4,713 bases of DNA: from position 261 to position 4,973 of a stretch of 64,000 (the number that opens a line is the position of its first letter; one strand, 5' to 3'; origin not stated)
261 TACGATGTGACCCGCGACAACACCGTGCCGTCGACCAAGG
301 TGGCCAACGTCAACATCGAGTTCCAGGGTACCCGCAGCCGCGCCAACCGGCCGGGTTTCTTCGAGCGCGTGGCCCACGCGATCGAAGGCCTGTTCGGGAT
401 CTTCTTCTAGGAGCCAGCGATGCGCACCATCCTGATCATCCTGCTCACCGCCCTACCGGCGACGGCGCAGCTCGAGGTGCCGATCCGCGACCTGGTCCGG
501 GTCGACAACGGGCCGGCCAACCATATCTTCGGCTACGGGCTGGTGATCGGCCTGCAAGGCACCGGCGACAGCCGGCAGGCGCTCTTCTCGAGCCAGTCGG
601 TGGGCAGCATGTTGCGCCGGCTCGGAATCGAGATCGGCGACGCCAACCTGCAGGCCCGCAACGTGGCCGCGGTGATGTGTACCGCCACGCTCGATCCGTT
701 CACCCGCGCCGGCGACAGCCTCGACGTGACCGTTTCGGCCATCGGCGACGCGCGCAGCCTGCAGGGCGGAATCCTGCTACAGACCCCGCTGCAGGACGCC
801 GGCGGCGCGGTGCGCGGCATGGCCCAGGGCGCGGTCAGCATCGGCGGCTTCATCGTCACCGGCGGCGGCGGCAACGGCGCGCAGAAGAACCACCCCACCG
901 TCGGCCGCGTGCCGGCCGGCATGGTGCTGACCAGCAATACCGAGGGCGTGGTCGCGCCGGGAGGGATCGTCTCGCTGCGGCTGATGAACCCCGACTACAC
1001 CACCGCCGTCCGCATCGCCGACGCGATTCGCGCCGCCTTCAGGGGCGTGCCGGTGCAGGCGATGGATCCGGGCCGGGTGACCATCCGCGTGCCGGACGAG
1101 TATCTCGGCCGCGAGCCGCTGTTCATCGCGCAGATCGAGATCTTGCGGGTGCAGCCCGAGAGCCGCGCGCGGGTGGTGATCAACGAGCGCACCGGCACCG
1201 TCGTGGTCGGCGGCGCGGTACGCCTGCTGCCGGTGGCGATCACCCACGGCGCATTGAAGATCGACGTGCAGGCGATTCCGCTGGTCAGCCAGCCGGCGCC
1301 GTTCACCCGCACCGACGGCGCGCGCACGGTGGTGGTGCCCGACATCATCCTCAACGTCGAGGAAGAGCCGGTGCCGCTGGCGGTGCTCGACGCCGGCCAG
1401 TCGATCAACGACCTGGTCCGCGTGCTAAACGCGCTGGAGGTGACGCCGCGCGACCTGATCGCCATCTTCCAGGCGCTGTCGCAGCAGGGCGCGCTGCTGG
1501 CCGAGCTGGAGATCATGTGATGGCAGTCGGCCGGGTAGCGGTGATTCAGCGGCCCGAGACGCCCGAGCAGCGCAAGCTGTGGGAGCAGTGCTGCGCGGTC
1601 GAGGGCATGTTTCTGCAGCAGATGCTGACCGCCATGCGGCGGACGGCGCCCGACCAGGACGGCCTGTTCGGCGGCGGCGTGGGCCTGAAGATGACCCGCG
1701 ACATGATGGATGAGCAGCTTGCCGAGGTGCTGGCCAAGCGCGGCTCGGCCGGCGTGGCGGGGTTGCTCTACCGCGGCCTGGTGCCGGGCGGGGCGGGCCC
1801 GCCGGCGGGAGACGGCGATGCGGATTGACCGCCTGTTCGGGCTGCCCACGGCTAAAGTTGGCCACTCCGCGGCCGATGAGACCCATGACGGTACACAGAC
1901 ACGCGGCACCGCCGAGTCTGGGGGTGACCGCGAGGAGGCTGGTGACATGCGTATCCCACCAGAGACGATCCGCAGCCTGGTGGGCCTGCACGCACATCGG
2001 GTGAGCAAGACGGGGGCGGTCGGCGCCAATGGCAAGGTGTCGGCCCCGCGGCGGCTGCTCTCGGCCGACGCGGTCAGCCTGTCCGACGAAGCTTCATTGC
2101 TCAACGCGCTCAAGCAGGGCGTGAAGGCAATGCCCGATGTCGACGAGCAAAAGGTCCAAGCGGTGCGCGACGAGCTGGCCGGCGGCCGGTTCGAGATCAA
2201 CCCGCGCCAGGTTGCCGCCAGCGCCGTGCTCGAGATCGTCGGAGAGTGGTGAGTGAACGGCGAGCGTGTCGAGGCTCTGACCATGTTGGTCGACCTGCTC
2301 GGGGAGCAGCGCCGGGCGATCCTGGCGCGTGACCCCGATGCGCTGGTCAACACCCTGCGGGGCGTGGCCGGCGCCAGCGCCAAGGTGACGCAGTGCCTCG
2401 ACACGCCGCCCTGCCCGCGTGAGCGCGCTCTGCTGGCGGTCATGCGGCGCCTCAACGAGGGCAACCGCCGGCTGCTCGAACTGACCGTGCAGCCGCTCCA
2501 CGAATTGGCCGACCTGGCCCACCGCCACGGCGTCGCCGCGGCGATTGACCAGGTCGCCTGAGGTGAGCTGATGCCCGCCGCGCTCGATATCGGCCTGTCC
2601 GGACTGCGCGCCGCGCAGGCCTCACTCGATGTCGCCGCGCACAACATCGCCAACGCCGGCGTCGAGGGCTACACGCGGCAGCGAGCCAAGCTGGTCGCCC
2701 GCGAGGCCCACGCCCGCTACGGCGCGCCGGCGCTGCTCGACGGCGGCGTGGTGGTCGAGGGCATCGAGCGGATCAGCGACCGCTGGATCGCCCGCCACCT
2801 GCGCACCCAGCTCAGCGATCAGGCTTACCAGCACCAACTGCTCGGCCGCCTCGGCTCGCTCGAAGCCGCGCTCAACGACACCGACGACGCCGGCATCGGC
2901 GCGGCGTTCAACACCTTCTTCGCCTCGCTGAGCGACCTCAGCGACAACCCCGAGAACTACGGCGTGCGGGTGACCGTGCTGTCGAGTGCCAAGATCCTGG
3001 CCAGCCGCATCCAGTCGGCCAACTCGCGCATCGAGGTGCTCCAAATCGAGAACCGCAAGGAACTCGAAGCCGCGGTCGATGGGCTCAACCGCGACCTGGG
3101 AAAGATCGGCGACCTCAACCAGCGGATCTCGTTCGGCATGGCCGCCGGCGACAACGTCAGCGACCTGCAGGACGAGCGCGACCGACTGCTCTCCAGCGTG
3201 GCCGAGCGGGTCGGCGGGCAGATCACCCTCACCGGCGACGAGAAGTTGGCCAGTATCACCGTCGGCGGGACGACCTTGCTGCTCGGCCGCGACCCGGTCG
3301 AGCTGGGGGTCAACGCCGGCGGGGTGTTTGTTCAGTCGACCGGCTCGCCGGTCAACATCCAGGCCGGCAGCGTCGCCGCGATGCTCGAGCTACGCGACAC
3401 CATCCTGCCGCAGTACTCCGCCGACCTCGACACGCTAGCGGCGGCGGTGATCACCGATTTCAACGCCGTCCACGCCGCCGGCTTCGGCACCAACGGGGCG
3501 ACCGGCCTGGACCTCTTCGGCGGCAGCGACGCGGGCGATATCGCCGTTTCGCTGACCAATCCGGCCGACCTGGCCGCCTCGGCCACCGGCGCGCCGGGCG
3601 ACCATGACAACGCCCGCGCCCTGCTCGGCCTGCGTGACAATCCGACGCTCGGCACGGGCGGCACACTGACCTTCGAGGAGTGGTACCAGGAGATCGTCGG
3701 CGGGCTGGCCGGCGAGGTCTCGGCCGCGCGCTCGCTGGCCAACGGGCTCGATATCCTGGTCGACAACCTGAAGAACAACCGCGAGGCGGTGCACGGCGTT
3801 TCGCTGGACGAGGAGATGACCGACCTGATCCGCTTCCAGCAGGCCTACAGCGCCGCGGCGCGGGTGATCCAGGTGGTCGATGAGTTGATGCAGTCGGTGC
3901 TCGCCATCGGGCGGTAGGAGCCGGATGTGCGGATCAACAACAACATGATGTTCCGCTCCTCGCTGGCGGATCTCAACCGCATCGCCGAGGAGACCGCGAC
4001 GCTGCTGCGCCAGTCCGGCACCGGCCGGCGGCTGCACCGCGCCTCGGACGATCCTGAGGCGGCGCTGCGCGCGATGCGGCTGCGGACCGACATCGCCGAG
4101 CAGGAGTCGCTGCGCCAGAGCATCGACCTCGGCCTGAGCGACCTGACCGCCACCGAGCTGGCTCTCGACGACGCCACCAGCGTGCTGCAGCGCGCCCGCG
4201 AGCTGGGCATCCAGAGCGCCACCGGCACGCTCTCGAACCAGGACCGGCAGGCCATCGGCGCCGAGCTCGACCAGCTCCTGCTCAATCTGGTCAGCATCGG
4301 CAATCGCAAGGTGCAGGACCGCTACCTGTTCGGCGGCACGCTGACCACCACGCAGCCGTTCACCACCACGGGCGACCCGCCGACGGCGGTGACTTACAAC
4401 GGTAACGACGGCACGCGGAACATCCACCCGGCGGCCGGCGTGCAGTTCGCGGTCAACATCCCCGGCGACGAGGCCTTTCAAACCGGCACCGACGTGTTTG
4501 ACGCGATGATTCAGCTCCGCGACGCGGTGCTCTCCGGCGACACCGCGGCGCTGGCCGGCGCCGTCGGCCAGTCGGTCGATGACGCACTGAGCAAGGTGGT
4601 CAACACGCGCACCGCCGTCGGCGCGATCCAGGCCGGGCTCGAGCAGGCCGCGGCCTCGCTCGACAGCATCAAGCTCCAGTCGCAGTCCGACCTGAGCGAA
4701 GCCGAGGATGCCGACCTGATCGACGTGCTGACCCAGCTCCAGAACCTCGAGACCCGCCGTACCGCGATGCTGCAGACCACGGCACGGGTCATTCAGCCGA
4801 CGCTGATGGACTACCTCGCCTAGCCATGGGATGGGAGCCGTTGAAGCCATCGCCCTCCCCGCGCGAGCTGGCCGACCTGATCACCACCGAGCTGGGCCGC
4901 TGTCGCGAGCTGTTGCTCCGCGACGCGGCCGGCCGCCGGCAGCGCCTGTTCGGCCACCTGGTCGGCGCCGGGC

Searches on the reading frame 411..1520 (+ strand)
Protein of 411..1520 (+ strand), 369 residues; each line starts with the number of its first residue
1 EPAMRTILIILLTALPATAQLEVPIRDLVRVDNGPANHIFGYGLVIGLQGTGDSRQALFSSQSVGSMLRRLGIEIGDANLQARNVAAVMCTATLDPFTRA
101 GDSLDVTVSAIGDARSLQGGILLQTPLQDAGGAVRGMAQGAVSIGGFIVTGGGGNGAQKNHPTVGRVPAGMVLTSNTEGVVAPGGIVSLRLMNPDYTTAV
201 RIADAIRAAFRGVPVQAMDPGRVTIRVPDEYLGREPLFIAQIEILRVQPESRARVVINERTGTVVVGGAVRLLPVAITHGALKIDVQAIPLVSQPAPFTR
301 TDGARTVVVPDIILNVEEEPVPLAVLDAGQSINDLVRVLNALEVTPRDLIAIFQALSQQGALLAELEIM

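Call 14: search_protein_families(library=pfam, proteins=[window:411-1520:+], max_evalue=0.001)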
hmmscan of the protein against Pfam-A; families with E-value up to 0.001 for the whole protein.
window:411-1520:+ (369 aa): 1 family
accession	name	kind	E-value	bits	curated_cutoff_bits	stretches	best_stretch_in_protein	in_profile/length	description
PF02119.21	FlgI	-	5.5e-111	371.2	25.3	1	25-368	2-343/343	Flagellar P-ring protein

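Call 28: find_encoding_contigs(protein=window:420-1520:+, flank=10000, max_places=3)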
Protein window:420-1520:+ (366 aa): 1 contig read that carries it; 1 place shown.
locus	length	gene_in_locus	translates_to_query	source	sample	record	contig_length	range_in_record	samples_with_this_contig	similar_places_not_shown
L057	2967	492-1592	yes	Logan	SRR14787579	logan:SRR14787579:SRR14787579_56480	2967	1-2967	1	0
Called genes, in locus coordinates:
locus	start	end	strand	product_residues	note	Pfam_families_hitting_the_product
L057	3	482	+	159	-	?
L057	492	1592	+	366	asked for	PF02119:FlgI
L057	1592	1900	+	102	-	PF10135:Rod-binding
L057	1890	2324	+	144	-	PF04316:FlgM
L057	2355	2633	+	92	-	-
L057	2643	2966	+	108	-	?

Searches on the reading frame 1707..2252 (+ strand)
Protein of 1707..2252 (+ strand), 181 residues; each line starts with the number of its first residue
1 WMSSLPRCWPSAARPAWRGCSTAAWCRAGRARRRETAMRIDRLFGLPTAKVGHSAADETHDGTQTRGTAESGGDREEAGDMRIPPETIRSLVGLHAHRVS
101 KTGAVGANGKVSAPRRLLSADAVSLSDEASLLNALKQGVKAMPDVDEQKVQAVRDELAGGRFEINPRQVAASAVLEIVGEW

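Call 14: search_protein_families(library=pfam, proteins=[window:1707-2252:+], max_evalue=0.001)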
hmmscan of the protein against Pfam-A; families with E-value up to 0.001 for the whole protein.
window:1707-2252:+ (181 aa): 1 family
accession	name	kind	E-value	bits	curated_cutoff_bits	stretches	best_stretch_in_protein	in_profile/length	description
PF04316.19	FlgM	-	7.3e-13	49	25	1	121-171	1-51/55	Anti-sigma-28 factor, FlgM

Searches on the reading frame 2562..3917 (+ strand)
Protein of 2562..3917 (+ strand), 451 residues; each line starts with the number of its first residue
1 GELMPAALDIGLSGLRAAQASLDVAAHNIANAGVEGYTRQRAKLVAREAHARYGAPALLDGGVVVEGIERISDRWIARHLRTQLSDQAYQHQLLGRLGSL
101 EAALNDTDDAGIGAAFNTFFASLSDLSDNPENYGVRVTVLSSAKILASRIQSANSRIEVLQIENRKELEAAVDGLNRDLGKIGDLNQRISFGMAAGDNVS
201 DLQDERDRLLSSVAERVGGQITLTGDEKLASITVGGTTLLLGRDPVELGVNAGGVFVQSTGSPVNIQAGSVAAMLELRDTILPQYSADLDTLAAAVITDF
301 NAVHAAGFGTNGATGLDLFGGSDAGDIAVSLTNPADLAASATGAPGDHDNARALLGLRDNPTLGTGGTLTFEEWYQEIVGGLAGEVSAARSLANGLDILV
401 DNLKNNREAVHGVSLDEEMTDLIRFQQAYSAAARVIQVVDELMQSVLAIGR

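Call 14: search_protein_families(library=pfam, proteins=[window:2562-3917:+], max_evalue=0.001)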
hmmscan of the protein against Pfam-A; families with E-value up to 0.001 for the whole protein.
window:2562-3917:+ (451 aa): 3 families
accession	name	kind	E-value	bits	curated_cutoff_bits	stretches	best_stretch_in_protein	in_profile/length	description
PF22638.1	FlgK_D1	-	9.8e-45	153.4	28.6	1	98-319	2-233/233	Flagellar hook-associated protein FlgK helical domain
PF06429.18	Flg_bbr_C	-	7.8e-12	45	23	1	412-448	9-45/46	Flagellar basal body rod FlgEFG protein C-terminal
PF00460.25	Flg_bb_rod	-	1.5e-06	28.5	20.7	1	8-38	1-31/31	Flagella basal body rod protein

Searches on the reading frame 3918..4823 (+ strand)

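Call 14: search_protein_families(library=pfam, proteins=[window:3918-4823:+], max_evalue=0.001)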
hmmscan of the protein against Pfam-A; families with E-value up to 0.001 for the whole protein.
window:3918-4823:+ (301 aa): 1 family
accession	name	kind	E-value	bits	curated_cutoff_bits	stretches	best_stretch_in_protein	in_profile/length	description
PF00669.25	Flagellin_N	-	3.8e-18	66.3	26.6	1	6-140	1-136/139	Bacterial flagellin N-terminal helical region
